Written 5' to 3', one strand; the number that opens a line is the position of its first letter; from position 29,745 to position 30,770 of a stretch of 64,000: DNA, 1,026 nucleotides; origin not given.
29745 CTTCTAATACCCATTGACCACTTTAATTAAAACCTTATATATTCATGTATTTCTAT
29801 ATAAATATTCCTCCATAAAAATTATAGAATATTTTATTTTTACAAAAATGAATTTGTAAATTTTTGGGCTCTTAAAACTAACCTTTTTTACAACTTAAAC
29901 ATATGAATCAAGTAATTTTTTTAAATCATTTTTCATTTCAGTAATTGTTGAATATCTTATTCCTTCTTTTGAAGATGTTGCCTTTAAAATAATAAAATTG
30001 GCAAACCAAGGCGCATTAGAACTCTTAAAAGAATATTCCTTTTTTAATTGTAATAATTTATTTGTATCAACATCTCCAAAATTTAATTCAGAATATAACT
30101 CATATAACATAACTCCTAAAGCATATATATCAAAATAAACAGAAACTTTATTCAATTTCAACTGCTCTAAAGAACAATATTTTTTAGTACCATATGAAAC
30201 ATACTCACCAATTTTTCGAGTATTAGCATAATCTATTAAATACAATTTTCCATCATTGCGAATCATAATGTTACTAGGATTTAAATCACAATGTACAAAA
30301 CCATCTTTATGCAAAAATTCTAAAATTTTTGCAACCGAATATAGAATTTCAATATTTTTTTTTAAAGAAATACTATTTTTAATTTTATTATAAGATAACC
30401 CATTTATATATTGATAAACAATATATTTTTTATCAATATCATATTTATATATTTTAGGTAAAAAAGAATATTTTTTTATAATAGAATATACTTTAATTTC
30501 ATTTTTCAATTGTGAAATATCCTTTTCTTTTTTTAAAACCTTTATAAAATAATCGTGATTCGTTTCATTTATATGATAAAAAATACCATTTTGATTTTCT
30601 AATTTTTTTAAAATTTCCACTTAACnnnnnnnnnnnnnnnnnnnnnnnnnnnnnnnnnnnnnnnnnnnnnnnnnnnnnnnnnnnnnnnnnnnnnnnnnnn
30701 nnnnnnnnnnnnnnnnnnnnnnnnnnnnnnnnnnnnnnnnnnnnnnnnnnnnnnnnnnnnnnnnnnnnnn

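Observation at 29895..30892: Minimal protein-kinase-like gene and an ATGA-coupled 88-aa ORF immediately downstream of the toxin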

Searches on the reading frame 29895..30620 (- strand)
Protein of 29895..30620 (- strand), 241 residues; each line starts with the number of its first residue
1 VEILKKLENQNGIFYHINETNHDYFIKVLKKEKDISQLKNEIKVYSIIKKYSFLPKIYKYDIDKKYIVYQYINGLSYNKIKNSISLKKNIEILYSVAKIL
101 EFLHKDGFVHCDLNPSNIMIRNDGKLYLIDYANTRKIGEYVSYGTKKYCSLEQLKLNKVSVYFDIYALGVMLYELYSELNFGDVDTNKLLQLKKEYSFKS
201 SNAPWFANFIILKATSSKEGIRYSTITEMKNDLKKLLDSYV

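Call 4: search_protein_families(library=pfam, proteins=[window:29895-30620:-], max_evalue=0.1)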
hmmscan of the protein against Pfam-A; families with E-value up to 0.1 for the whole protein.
window:29895-30620:- (241 aa): 10 families
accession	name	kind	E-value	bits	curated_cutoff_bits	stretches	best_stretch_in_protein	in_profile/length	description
PF00069.31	Pkinase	-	4.5e-22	79.1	31.7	1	18-188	21-204/263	Protein kinase domain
PF07714.23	PK_Tyr_Ser-Thr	-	2.4e-15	57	23.1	1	18-191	25-215/258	Protein tyrosine and serine/threonine kinase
PF03109.22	ABC1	-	4.1e-11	42.9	22.9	1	53-140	131-220/244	ABC1 atypical kinase-like domain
PF01163.29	RIO1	-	7.1e-08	32.7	22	1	39-132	56-149/187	RIO domain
PF19974.5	TCAD9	-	4.1e-07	30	40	1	107-138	298-328/429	Ternary complex associated domain 9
PF01636.29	APH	-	2.2e-06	28.1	23.2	1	107-131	169-194/239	Phosphotransferase enzyme family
PF06293.20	Kdo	-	0.00019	21.4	21.3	1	87-136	118-171/207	Lipopolysaccharide kinase (Kdo/WaaP) family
PF14531.12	Kinase-like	-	0.0002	21.2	25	1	30-141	94-199/289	Kinase-like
PF01633.27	Choline_kinase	-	0.00031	20.6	29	1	84-132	139-189/300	Choline/ethanolamine kinase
PF17667.7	Pkinase_fungal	-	0.021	14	24.1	1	79-155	278-366/387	Fungal protein kinase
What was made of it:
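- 29895..30620 (-): 241-aa soluble Hanks-type Ser/Thr kinase domain: non-RD, no Gly-rich loop, GTG start. Pfam Pkinase 79.1 bits (call 4).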

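Call 6: search_protein_families(library=ncbifam, proteins=[window:29895-30620:-], max_evalue=0.01)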
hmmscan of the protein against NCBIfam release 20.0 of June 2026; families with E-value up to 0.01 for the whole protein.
window:29895-30620:- (241 aa): 21 families
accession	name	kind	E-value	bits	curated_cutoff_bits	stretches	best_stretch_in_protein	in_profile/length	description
NF033483.0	PknB_PASTA_kin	equivalog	2.5e-24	86.2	450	1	63-238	80-270/563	Stk1 family PASTA domain-containing Ser/Thr kinase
NF047741.1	antiphage_MADS6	equivalog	3.2e-15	55.7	460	2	82-238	294-462/612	methylation-associated defense system protein kinase MAD6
NF038150.1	lanthi_synth_IV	equivalog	9.9e-14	50.6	650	1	81-174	292-388/851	class IV lanthionine synthetase LanL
NF011464.0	PRK14879.1-7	equivalog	8.4e-13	48.6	246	1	40-132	55-147/221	Kae1-associated kinase Bud32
TIGR03724.2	arch_bud32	equivalog_domain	9.8e-13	48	125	1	23-132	25-129/193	KEOPS complex kinase/ATPase Bud32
NF052427.1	StpK7MSMEG_1200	equivalog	4.5e-12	45.2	900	1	74-232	91-264/601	serine/threonine protein kinase StpK7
NF009651.0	PRK13184.1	equivalog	3e-11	42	839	2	144-237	193-291/932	serine/threonine-protein kinase PknD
NF007174.0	PRK09605.1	equivalog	3.2e-11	42.4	447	1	22-132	367-471/535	bifunctional N(6)-L-threonylcarbamoyladenine synthase/serine/threonine protein kinase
NF038151.1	lanthi_synth_III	equivalog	8.5e-11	41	575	1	87-176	336-423/833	class III lanthionine synthetase LanKC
NF011462.0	PRK14879.1-3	equivalog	1e-09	38.4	174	1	20-132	23-126/192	Kae1-associated kinase Bud32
NF058632.1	SerThrKinPrkT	equivalog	1.4e-08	34.2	280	1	3-237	25-262/322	serine/threonine protein kinase PrkT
NF011463.0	PRK14879.1-4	equivalog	8e-08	32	188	1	53-132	81-158/237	Kae1-associated kinase Bud32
NF002475.0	PRK01723.1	equivalog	9.4e-08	31.4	142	1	91-134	147-190/241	3-deoxy-D-manno-octulosonic acid kinase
NF011461.0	PRK14879.1-2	equivalog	3.9e-07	30.1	372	1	21-166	37-181/225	Kae1-associated kinase Bud32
TIGR01982.1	UbiB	equivalog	8.3e-07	27.9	487.55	1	50-131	217-300/436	2-polyprenylphenol 6-hydroxylase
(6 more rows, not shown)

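Call 7: find_homologous_proteins(query=window:29895-30620:-, max_evalue=0.001)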
Query window:29895-30620:- (241 aa): 190 proteins with E <= 0.001 among 1276 candidates; the best 120 are listed.
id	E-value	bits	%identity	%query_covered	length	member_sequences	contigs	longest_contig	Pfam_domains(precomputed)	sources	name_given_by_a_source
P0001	4.6e-149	512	100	100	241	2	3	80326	PF07714.24,PF00069.32,PF03109.23,PF19974.6,PF01163.29,PF01636.30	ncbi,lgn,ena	-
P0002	5.5e-37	145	38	98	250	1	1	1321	PF07714.24,PF00069.32,PF03109.23,PF01163.29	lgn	-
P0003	2.3e-10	58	32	72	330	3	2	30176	PF07714.24,PF00069.32,PF03109.23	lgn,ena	-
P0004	2.4e-10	58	37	57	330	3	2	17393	PF07714.24,PF00069.32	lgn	-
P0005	2.8e-10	58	35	61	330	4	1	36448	PF07714.24,PF00069.32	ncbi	-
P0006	5.9e-10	57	34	68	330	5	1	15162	PF07714.24,PF00069.32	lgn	-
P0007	7.1e-10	57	33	68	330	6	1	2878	PF07714.24,PF00069.32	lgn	-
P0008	9.1e-10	56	34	68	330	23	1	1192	PF07714.24,PF00069.32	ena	-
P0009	9.6e-10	56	37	57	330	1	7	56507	PF07714.24,PF00069.32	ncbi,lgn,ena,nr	ncbi:MAG: serine/threonine protein kinase [Bacteroidaceae bacterium]|nr:serine/threonine protein kin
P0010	1.1e-9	56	37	57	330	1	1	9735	PF07714.24,PF00069.32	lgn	-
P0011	1.2e-9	56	32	71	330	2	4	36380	PF07714.24,PF00069.32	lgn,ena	-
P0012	1.5e-9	56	29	68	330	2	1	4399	PF07714.24,PF00069.32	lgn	-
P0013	1.7e-9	56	33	68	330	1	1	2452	PF07714.24,PF00069.32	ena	-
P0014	1.7e-9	56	34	68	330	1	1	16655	PF07714.24,PF00069.32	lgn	-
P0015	1.8e-9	55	36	57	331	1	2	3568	PF07714.24,PF00069.32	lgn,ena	-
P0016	2.3e-9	55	35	57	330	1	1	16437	PF07714.24,PF00069.32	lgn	-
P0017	2.4e-9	55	34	59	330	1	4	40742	PF07714.24,PF00069.32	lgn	-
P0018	2.6e-9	55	35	57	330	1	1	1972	PF07714.24,PF00069.32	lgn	-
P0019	2.6e-9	55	36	57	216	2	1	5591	PF07714.24,PF00069.32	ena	-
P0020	2.6e-9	55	35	57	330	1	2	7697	PF07714.24,PF00069.32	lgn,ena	-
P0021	2.6e-9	55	35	57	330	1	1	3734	PF07714.24,PF00069.32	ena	-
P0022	2.7e-9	55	35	57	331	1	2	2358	PF07714.24,PF00069.32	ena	-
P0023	2.7e-9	55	35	57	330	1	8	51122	PF07714.24,PF00069.32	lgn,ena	-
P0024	2.8e-9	55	35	57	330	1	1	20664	PF07714.24,PF00069.32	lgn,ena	-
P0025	2.8e-9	55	35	57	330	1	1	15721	PF07714.24,PF00069.32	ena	-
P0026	2.8e-9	55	36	57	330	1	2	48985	PF07714.24,PF00069.32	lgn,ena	-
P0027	3.0e-9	55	35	57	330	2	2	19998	PF07714.24,PF00069.32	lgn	-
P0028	3.1e-9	55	35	57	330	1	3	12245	PF07714.24,PF00069.32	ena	-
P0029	3.1e-9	55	35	57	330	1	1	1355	PF07714.24,PF00069.32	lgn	-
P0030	3.1e-9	55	35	57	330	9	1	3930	PF07714.24,PF00069.32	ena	-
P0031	3.1e-9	55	35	57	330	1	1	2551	PF07714.24,PF00069.32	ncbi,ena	-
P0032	3.1e-9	55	35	57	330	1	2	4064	PF07714.24,PF00069.32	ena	-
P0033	3.2e-9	55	35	57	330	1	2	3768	PF07714.24,PF00069.32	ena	-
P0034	3.2e-9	55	31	68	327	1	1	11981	PF07714.24,PF00069.32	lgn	-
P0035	3.2e-9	55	36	57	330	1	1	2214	PF07714.24,PF00069.32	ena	-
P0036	3.4e-9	55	36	57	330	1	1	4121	PF07714.24,PF00069.32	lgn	-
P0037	3.4e-9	55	35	57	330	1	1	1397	PF07714.24,PF00069.32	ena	-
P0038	3.5e-9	55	36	57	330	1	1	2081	PF07714.24,PF00069.32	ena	-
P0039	3.5e-9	55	35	57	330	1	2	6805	PF07714.24,PF00069.32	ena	-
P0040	3.5e-9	55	35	57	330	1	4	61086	PF07714.24,PF00069.32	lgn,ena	-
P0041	3.5e-9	55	36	57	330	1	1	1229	PF07714.24,PF00069.32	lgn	-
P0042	3.5e-9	55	35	57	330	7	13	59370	PF07714.24,PF00069.32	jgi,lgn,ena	-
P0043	3.6e-9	55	35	57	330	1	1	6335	PF07714.24,PF00069.32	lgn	-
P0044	3.6e-9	55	36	57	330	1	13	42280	PF07714.24,PF00069.32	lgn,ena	-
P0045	3.6e-9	55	36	57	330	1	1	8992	PF07714.24,PF00069.32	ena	-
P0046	3.6e-9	55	37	56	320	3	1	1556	PF07714.24,PF00069.32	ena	-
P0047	3.7e-9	54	35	57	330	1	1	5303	PF07714.24,PF00069.32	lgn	-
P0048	3.8e-9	54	35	57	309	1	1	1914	PF07714.24,PF00069.32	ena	-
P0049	3.9e-9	54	36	57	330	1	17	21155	PF07714.24,PF00069.32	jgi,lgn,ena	-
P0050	4.0e-9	54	35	57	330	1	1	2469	PF07714.24,PF00069.32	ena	-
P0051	4.0e-9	54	35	57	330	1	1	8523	PF07714.24,PF00069.32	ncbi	-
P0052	4.0e-9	54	36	57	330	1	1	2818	PF07714.24,PF00069.32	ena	-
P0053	4.2e-9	54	35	57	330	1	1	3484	PF07714.24,PF00069.32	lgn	-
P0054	4.2e-9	54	35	57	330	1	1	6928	PF07714.24,PF00069.32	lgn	-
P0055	4.3e-9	54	36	57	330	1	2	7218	PF07714.24,PF00069.32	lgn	-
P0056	4.3e-9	54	35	57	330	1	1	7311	PF07714.24,PF00069.32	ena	-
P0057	4.3e-9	54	35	57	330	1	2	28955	PF07714.24,PF00069.32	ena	-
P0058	4.3e-9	54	35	57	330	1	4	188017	PF07714.24,PF00069.32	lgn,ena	-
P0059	4.3e-9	54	35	57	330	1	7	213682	PF07714.24,PF00069.32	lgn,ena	-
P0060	4.3e-9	54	35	57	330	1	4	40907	PF07714.24,PF00069.32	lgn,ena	-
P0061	4.3e-9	54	35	57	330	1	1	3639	PF07714.24,PF00069.32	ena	-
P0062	4.3e-9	54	35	57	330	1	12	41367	PF07714.24,PF00069.32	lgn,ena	-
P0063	4.3e-9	54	36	57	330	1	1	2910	PF07714.24,PF00069.32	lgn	-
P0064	4.5e-9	54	35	57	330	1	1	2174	PF07714.24,PF00069.32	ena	-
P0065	4.7e-9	54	36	57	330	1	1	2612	PF07714.24,PF00069.32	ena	-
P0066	4.7e-9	54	37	57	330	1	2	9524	PF07714.24,PF00069.32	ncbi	-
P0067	4.8e-9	54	36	57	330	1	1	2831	PF07714.24,PF00069.32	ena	-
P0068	4.9e-9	54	36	57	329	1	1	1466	PF07714.24,PF00069.32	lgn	-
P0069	4.9e-9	54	35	57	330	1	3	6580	PF07714.24,PF00069.32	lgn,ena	-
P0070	5.1e-9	54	36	57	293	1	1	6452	PF07714.24,PF00069.32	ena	-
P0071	5.2e-9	54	36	57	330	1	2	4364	PF07714.24,PF00069.32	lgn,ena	-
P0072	5.3e-9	54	36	57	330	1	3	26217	PF07714.24,PF00069.32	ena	-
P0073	5.3e-9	54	35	57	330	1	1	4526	PF07714.24,PF00069.32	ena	-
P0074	5.4e-9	54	35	57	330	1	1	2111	PF07714.24,PF00069.32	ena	-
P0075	5.5e-9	54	36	57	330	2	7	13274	PF07714.24,PF00069.32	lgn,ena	-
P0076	5.5e-9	54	35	57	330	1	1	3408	PF07714.24,PF00069.32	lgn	-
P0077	5.6e-9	54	35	57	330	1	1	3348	PF07714.24,PF00069.32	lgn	-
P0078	5.8e-9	54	35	57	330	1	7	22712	PF07714.24,PF00069.32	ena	-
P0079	5.8e-9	54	36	57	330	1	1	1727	PF07714.24,PF00069.32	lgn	-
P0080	5.8e-9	54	35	57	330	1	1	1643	PF07714.24,PF00069.32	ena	-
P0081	5.8e-9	54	35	57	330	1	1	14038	PF07714.24,PF00069.32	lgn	-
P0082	5.8e-9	54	35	57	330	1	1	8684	PF07714.24,PF00069.32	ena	-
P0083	5.8e-9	54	35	57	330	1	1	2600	PF07714.24,PF00069.32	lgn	-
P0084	5.8e-9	54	36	57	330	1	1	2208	PF07714.24,PF00069.32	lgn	-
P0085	5.8e-9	54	35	57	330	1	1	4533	PF07714.24,PF00069.32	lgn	-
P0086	5.8e-9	54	36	57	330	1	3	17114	PF07714.24,PF00069.32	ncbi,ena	-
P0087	5.8e-9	54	36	57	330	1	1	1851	PF07714.24,PF00069.32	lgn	-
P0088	5.8e-9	54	36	57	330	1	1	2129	PF07714.24,PF00069.32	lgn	-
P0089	5.8e-9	54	36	57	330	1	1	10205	PF07714.24,PF00069.32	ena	-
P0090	5.8e-9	54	36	57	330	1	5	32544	PF07714.24,PF00069.32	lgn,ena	-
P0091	5.8e-9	54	36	57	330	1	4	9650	PF07714.24,PF00069.32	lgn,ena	-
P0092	5.8e-9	54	35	57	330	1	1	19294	PF07714.24,PF00069.32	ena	-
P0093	5.8e-9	54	36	57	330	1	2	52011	PF07714.24,PF00069.32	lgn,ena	-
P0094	5.8e-9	54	36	57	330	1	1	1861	PF07714.24,PF00069.32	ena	-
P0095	5.8e-9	54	36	57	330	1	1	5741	PF07714.24,PF00069.32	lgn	-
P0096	5.8e-9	54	36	57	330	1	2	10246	PF07714.24,PF00069.32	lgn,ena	-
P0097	5.8e-9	54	35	57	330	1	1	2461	PF07714.24,PF00069.32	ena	-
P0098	5.8e-9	54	36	57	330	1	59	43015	PF07714.24,PF00069.32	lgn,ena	-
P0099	5.8e-9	54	36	57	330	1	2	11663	PF07714.24,PF00069.32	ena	-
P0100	5.8e-9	54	36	57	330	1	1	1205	PF07714.24,PF00069.32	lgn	-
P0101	5.8e-9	54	35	57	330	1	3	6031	PF07714.24,PF00069.32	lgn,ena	-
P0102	5.8e-9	54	35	57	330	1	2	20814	PF07714.24,PF00069.32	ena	-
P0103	5.8e-9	54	35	57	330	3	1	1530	PF07714.24,PF00069.32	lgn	-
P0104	5.8e-9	54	36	57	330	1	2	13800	PF07714.24,PF00069.32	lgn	-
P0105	5.8e-9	54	35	57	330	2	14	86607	PF07714.24,PF00069.32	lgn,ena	-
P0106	5.8e-9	54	35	57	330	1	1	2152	PF07714.24,PF00069.32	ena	-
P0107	5.8e-9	54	36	57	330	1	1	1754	PF07714.24,PF00069.32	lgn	-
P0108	5.8e-9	54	35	57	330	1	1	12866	PF07714.24,PF00069.32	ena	-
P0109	5.8e-9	54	35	57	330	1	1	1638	PF07714.24,PF00069.32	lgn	-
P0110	5.8e-9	54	35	57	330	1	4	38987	PF07714.24,PF00069.32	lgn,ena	-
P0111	5.8e-9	54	36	57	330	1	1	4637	PF07714.24,PF00069.32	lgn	-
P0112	5.8e-9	54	35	57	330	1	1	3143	PF07714.24,PF00069.32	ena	-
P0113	5.8e-9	54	35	57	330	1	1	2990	PF07714.24,PF00069.32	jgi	-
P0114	5.8e-9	54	35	57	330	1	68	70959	PF07714.24,PF00069.32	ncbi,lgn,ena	-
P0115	5.8e-9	54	35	57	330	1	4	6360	PF07714.24,PF00069.32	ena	-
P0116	5.9e-9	54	35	57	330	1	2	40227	PF07714.24,PF00069.32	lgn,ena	-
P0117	5.9e-9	54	35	57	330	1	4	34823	PF07714.24,PF00069.32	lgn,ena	-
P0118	5.9e-9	54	36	57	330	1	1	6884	PF07714.24,PF00069.32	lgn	-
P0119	5.9e-9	54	35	57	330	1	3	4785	PF07714.24,PF00069.32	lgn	-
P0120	5.9e-9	54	35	57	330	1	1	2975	PF07714.24,PF00069.32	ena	-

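Call 10: find_encoding_contigs(protein=P0002, flank=10000)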
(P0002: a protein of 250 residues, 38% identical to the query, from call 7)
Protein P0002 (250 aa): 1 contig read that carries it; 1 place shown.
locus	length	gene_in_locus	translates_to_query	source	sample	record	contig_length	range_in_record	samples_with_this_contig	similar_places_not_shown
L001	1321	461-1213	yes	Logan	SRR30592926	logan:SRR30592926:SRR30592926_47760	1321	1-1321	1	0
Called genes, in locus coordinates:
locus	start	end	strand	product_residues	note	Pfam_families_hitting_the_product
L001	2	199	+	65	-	?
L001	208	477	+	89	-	-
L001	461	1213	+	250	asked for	PF01163:RIO1, PF03109:ABC1, PF00069:Pkinase, PF07714:PK_Tyr_Ser-Thr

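Call 11: find_encoding_contigs(protein=P0001, flank=10000)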
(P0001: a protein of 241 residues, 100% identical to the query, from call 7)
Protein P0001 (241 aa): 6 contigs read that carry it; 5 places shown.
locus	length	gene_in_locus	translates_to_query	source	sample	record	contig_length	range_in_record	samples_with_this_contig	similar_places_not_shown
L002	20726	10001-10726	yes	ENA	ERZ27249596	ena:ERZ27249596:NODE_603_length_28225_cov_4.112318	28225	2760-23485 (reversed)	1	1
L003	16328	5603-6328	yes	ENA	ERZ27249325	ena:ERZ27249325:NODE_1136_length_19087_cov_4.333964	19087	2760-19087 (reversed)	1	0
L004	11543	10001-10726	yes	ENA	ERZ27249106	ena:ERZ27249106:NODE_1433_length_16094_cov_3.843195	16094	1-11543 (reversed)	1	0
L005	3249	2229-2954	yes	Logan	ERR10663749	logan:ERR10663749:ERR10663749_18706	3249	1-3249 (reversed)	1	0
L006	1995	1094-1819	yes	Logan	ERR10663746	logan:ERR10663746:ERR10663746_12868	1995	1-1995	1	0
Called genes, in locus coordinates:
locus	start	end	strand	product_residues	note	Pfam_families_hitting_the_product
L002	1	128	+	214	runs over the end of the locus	PF06013:WXG100 (faint)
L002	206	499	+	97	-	-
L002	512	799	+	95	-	-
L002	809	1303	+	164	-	-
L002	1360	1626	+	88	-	-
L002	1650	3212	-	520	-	PF03050:DDE_Tnp_IS66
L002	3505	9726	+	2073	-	-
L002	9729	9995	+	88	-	-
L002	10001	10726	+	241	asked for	PF01636:APH (faint), PF00069:Pkinase, PF01163:RIO1, PF03109:ABC1, PF07714:PK_Tyr_Ser-Thr, PF19974:TCAD9 (weak)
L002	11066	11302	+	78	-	-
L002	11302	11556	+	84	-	-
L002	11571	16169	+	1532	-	PF01580:FtsK_SpoIIIE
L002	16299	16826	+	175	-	-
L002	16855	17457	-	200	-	PF00163:Ribosomal_S4, PF01479:S4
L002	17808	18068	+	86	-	PF02576:RimP_N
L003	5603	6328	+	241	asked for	PF01636:APH (faint), PF00069:Pkinase, PF01163:RIO1, PF03109:ABC1, PF07714:PK_Tyr_Ser-Thr, PF19974:TCAD9 (weak)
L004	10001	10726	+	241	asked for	PF01636:APH (faint), PF00069:Pkinase, PF01163:RIO1, PF03109:ABC1, PF07714:PK_Tyr_Ser-Thr, PF19974:TCAD9 (weak)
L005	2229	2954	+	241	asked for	PF01636:APH (faint), PF00069:Pkinase, PF01163:RIO1, PF03109:ABC1, PF07714:PK_Tyr_Ser-Thr, PF19974:TCAD9 (weak)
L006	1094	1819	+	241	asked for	PF01636:APH (faint), PF00069:Pkinase, PF01163:RIO1, PF03109:ABC1, PF07714:PK_Tyr_Ser-Thr, PF19974:TCAD9 (weak)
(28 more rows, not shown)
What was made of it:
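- Checked: Independent gene calls on five other contigs give the same 88-aa and 241-aa products (call 11).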

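Call 16: list_cluster_members(proteins=[window:29895-30620:-, window:30626-30892:-, window:24452-29050:-, window:29065-29319:-, window:29319-29555:-, window:41245-43650:-, window:23164-23766:+])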
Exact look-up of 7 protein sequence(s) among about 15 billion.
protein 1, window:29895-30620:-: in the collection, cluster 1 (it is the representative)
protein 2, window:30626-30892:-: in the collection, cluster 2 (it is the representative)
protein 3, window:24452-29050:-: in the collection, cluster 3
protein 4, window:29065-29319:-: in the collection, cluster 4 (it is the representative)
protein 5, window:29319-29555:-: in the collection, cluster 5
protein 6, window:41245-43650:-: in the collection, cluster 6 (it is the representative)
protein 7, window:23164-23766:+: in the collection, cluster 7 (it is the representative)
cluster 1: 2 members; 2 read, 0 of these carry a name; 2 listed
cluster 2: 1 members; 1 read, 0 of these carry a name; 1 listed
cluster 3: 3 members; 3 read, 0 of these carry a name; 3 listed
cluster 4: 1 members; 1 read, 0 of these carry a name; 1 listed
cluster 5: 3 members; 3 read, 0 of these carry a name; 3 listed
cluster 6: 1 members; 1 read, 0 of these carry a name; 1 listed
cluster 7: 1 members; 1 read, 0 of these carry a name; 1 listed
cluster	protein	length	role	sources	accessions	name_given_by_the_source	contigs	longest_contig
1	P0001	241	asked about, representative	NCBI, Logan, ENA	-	-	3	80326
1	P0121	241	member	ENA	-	-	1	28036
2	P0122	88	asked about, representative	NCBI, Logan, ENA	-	-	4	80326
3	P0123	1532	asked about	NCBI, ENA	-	-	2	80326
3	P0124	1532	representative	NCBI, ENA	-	-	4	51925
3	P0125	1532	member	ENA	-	-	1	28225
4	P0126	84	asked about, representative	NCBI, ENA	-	-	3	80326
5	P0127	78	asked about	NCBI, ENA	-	-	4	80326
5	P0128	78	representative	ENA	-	-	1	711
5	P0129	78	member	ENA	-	-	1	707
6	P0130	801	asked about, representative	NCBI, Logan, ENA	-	-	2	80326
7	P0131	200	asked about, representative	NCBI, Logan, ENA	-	-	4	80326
